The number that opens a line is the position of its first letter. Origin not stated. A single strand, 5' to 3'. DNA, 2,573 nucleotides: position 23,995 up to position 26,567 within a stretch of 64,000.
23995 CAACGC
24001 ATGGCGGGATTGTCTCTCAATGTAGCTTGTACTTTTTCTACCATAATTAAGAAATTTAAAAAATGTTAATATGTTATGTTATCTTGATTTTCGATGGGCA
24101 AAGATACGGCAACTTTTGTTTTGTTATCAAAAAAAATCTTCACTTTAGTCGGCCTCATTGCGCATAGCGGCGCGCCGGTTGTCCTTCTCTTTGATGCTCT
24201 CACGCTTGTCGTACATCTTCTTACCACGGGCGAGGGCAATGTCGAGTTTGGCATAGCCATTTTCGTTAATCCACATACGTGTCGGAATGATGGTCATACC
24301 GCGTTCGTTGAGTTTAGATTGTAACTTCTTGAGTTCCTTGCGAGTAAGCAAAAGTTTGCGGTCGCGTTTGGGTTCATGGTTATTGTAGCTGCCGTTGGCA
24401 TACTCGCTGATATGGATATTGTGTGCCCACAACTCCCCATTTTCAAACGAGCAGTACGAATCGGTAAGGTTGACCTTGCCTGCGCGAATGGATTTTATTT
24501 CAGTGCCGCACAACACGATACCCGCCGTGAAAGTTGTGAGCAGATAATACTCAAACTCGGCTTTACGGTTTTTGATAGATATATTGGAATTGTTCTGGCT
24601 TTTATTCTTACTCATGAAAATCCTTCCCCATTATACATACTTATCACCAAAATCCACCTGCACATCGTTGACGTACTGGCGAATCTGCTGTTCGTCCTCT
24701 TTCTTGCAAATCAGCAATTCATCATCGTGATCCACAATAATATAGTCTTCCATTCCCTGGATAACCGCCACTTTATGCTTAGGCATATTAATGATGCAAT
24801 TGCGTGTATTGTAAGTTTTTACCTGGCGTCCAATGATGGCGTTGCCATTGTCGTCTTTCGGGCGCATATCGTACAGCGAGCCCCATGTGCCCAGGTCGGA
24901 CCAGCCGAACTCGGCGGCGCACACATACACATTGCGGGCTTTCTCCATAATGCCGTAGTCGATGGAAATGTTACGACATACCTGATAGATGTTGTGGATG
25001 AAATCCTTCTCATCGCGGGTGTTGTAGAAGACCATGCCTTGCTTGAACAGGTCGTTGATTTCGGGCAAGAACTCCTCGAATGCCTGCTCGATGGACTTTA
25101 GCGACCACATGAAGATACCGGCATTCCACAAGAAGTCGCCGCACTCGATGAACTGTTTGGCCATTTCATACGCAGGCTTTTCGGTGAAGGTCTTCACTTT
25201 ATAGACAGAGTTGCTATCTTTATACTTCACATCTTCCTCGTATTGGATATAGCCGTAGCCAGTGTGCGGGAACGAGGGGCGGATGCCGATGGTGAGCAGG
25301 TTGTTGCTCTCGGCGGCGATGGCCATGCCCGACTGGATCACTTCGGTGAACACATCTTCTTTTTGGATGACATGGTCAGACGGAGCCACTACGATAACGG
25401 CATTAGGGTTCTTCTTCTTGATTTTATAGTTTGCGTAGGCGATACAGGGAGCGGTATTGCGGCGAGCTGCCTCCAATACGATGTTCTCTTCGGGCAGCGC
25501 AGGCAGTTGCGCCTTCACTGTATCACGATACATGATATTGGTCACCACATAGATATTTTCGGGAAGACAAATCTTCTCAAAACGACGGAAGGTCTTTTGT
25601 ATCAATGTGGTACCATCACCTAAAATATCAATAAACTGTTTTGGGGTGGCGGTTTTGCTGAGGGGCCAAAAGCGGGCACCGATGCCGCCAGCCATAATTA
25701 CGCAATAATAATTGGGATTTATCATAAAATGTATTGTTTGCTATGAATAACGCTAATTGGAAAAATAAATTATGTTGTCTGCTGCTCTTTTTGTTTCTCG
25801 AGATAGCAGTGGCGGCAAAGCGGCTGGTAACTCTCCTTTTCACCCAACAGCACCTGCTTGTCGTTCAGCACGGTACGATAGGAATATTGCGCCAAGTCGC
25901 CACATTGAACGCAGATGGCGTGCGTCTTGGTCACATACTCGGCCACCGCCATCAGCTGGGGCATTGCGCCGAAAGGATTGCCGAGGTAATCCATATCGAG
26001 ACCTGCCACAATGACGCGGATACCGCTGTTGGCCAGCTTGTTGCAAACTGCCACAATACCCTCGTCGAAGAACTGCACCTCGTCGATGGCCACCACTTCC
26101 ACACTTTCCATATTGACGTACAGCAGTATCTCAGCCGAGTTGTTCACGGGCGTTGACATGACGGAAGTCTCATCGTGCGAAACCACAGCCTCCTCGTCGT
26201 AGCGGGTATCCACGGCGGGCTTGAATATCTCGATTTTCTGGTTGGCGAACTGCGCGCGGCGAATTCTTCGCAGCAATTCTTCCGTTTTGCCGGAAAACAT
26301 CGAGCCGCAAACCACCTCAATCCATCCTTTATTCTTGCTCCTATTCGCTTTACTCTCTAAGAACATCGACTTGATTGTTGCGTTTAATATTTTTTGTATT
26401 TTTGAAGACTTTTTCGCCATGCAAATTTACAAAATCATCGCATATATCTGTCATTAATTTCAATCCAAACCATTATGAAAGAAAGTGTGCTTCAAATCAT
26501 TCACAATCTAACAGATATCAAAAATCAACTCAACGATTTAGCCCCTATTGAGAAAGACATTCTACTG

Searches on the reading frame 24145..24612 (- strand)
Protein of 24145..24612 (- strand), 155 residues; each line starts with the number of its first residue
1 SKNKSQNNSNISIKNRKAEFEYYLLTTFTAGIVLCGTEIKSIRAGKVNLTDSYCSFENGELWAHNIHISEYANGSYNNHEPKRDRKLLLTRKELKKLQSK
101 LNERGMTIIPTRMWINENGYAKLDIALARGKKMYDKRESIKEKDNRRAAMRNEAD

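Call 90: search_protein_families(library=pfam, proteins=[window:24145-24612:-], max_evalue=0.001)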
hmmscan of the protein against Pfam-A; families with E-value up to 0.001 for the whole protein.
window:24145-24612:- (155 aa): 1 family
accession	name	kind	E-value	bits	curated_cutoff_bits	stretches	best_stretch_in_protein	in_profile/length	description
PF01668.23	SmpB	-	1e-57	194.5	27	1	13-152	2-140/143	SmpB protein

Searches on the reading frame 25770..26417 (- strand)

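Call 90: search_protein_families(library=pfam, proteins=[window:25770-26417:-], max_evalue=0.001)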
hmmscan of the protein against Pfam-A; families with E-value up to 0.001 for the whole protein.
window:25770-26417:- (215 aa): 1 family
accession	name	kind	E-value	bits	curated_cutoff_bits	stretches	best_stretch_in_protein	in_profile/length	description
PF00265.24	TK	-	2.6e-54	184.1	20.6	1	31-205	1-176/176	Thymidine kinase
